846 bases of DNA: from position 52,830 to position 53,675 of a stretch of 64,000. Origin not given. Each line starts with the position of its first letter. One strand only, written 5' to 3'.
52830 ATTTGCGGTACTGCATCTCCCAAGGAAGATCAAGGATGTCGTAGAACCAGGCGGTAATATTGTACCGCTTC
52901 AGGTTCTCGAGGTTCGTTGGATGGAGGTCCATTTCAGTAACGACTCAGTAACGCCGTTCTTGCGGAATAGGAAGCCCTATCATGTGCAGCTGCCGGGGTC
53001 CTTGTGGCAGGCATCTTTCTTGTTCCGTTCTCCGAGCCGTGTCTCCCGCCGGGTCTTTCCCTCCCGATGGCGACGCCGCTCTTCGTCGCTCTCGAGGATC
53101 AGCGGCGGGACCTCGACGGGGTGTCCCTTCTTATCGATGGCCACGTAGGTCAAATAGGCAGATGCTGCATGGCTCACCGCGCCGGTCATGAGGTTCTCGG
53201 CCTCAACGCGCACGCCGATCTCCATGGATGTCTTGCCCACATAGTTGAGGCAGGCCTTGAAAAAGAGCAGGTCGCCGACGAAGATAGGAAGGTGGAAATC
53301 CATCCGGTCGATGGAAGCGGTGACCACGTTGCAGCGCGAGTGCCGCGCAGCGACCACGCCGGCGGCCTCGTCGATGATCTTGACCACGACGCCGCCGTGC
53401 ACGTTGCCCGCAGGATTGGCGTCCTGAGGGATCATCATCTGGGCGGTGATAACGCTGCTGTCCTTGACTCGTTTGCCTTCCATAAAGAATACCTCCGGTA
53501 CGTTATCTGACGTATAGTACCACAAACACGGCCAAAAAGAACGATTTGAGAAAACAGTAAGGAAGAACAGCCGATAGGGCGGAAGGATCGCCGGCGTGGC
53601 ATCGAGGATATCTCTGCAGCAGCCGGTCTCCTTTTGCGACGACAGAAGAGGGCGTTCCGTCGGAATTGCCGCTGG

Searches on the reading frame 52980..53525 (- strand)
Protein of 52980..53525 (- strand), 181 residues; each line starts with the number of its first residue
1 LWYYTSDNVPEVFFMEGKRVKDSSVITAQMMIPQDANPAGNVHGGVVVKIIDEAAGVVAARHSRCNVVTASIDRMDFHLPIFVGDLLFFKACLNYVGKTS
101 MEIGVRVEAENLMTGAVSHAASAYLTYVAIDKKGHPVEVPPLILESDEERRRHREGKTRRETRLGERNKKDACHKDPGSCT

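Call 14: search_protein_families(library=pfam, proteins=[window:52980-53525:-], max_evalue=0.000001)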
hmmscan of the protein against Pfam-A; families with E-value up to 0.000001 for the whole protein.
window:52980-53525:- (181 aa): 1 family
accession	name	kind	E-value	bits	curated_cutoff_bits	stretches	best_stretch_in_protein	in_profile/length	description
PF03061.28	4HBT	-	1e-17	64.6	20.6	1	40-114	2-77/79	Thioesterase superfamily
